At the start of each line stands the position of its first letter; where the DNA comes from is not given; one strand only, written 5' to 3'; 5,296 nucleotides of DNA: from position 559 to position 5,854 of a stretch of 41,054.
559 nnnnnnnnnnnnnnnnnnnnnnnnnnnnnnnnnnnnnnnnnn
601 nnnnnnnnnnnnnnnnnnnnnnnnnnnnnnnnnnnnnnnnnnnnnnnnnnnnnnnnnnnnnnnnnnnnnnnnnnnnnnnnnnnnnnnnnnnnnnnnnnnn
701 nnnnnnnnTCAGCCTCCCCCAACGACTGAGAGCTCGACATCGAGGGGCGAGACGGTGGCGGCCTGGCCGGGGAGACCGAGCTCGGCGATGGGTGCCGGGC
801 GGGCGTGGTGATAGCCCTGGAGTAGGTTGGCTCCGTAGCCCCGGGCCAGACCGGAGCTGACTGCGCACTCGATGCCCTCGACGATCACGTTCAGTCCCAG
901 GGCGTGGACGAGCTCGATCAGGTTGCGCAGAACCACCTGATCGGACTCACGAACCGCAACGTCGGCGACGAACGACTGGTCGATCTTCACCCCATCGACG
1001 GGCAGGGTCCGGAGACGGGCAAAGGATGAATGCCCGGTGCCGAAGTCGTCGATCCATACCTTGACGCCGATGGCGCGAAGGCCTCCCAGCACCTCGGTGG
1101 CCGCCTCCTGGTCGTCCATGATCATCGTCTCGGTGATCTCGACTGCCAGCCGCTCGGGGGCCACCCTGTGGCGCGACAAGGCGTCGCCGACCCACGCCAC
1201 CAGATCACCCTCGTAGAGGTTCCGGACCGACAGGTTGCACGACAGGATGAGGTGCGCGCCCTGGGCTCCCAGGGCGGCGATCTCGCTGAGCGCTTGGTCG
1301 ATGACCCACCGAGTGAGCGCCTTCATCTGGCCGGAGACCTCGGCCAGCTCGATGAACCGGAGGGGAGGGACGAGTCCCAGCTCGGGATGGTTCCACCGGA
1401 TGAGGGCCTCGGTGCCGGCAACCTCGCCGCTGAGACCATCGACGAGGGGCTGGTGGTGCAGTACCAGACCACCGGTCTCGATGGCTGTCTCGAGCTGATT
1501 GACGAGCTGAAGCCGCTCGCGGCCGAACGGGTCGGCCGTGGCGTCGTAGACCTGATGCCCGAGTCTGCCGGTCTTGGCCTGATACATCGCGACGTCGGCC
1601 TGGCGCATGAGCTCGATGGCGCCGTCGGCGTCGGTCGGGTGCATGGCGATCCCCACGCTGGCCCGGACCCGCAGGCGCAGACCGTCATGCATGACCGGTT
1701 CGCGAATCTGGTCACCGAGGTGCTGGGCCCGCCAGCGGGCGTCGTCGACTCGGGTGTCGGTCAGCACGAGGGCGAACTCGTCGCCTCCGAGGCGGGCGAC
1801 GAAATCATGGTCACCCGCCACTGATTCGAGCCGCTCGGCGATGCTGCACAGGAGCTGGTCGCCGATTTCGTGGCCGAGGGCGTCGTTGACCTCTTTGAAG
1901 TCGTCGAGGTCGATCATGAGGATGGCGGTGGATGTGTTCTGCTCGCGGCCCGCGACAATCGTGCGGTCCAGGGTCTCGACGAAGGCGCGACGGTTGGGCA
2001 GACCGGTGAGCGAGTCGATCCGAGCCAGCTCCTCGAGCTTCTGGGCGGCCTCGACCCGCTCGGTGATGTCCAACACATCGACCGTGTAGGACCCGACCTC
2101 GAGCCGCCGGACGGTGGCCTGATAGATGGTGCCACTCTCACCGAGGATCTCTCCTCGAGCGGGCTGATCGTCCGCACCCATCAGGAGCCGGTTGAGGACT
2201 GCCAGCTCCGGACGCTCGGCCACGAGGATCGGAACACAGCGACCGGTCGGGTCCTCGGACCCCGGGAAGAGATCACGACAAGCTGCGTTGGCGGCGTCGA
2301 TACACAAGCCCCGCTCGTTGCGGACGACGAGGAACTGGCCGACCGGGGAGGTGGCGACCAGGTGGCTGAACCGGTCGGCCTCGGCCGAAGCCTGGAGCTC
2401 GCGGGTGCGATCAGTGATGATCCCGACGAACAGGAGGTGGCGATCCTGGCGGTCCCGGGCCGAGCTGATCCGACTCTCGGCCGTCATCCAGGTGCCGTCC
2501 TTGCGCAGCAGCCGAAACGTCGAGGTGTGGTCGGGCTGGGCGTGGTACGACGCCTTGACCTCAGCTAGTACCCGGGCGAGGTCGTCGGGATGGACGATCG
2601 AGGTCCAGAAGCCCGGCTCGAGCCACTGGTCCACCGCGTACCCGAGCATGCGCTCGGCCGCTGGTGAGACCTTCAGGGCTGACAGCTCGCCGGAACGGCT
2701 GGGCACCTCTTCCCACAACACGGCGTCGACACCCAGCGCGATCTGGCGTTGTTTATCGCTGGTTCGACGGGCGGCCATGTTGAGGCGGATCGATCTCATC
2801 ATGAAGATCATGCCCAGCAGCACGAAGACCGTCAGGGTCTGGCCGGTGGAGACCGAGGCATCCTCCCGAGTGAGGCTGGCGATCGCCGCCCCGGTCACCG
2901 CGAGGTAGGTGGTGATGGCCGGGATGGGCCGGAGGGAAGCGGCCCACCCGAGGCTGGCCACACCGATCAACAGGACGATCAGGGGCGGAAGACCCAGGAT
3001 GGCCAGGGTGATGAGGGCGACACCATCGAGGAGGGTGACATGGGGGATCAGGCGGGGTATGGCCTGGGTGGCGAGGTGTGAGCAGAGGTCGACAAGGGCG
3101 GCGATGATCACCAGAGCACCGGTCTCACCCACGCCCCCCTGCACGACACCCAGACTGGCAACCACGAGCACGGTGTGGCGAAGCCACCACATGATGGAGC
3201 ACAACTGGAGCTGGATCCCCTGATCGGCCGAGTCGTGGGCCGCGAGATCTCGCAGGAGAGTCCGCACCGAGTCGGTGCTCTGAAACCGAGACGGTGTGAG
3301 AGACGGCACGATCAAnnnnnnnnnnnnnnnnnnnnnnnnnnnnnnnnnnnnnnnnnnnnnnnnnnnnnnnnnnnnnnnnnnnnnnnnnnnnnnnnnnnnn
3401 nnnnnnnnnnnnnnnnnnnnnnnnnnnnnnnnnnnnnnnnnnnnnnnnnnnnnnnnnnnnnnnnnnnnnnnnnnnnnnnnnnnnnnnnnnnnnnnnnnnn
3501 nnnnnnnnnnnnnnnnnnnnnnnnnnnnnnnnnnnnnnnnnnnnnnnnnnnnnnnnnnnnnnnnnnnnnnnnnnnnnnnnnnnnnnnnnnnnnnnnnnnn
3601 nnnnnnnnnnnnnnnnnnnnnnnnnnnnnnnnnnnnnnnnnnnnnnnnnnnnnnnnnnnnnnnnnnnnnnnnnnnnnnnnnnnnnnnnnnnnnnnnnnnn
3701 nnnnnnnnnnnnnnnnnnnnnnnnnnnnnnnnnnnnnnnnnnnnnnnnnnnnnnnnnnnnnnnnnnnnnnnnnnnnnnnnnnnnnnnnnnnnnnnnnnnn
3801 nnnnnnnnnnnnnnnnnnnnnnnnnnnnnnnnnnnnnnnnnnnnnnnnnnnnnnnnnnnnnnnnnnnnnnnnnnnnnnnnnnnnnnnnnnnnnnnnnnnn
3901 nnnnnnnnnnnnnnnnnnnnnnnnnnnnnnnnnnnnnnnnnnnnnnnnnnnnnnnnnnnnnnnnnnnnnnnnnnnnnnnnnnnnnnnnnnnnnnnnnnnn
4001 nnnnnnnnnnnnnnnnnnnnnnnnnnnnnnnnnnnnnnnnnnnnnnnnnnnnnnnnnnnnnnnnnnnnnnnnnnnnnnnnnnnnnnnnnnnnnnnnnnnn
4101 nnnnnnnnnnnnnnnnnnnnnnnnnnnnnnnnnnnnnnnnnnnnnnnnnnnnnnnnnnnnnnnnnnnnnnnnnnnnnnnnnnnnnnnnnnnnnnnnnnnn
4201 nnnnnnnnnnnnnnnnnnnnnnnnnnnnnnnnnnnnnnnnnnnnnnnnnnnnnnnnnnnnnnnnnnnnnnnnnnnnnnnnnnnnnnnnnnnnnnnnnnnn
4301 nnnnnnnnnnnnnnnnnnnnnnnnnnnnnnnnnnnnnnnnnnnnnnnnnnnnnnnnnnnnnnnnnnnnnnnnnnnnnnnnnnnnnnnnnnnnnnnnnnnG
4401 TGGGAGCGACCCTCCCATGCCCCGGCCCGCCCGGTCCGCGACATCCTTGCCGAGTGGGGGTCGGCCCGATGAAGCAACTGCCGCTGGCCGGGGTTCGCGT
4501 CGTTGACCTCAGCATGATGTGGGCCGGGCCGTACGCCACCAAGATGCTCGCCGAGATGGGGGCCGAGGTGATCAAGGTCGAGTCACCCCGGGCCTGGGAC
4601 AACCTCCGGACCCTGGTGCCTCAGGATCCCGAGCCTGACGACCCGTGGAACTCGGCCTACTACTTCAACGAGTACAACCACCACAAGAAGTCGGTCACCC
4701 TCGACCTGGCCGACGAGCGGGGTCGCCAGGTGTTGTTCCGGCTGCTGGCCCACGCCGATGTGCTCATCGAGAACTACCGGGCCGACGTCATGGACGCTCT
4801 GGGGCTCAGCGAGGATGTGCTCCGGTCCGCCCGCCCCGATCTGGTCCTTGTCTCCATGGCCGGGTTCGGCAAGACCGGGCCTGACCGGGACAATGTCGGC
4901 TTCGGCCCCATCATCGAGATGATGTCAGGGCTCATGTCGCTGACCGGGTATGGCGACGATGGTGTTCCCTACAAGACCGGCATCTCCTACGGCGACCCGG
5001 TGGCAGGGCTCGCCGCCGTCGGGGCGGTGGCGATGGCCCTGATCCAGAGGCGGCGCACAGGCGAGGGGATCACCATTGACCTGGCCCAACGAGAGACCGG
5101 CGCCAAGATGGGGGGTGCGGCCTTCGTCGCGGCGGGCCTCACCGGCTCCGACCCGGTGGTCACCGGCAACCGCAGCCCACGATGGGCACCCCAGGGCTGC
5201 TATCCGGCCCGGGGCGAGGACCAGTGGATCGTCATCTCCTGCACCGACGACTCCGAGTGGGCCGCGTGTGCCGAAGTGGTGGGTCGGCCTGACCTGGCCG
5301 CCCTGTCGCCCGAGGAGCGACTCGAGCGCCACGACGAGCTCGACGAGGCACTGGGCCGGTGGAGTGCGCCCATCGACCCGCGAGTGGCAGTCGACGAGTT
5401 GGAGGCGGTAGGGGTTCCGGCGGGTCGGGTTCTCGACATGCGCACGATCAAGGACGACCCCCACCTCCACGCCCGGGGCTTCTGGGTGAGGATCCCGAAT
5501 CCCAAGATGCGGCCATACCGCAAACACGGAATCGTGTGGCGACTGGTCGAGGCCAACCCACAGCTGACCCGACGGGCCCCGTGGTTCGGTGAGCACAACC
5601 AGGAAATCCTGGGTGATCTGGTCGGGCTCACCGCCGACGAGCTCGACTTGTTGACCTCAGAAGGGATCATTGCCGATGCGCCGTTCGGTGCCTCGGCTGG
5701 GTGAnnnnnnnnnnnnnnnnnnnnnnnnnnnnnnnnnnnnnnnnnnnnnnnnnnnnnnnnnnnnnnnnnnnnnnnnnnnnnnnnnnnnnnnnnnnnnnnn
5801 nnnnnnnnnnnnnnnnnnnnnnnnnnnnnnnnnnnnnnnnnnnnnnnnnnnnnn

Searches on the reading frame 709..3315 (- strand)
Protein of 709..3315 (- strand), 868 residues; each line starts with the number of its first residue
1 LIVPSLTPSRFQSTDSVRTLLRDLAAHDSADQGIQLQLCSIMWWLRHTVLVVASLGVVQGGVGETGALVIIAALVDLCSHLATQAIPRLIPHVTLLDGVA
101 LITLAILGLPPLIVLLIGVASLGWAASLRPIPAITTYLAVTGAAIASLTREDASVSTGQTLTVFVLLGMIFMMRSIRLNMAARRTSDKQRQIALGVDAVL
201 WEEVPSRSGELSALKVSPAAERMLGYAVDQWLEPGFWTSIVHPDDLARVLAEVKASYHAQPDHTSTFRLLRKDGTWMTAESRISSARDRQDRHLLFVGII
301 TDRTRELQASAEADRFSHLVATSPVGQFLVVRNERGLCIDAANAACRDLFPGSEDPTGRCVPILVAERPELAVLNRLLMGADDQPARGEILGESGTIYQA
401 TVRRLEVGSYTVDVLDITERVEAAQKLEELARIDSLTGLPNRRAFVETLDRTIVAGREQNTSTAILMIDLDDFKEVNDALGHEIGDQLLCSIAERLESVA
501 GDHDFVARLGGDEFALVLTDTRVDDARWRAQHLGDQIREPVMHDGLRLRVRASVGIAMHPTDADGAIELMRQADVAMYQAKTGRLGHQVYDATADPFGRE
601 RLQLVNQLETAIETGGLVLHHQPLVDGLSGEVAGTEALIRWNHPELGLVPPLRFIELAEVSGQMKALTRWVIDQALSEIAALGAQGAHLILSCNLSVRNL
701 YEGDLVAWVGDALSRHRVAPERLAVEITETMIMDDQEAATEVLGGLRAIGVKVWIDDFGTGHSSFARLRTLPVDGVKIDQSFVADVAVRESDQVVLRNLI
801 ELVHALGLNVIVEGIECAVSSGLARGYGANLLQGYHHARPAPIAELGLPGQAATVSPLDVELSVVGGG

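Call 85: search_protein_families(library=pfam, proteins=[window:709-3315:-], max_evalue=0.00001)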
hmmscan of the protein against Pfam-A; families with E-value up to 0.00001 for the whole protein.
window:709-3315:- (868 aa): 4 families
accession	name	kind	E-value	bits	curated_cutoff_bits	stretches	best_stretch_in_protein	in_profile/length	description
PF00563.25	EAL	-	1.6e-64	218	31.3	1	606-840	2-236/236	EAL domain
PF00990.26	GGDEF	-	1.4e-43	148.9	23.8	1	432-582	2-156/161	Diguanylate cyclase, GGDEF domain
PF08447.18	PAS_3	-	7.1e-15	55.5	25.6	1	214-300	2-89/89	PAS fold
PF00989.32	PAS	-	1.8e-06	28.4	22.6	0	215-302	25-112/113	PAS fold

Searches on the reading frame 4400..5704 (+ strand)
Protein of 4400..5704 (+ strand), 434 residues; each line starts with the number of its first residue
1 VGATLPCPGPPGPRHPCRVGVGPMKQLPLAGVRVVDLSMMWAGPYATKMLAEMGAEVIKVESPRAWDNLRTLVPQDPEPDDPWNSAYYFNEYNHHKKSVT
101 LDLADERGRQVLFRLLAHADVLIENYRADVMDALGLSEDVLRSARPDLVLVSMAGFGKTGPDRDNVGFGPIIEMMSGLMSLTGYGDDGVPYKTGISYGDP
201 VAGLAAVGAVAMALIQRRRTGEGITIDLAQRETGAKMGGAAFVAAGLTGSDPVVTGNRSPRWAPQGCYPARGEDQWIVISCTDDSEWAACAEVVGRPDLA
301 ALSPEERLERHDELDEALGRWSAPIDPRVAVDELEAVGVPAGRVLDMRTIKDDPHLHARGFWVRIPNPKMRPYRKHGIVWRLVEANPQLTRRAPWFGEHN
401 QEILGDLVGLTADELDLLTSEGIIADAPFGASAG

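Call 85: search_protein_families(library=pfam, proteins=[window:4400-5704:+], max_evalue=0.00001)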
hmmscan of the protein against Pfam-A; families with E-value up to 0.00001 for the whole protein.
window:4400-5704:+ (434 aa): 1 family
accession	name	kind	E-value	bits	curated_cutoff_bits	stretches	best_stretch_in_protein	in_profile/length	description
PF02515.22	CoA_transf_3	-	4.1e-104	349.1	23.3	1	29-400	1-366/366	CoA-transferase family III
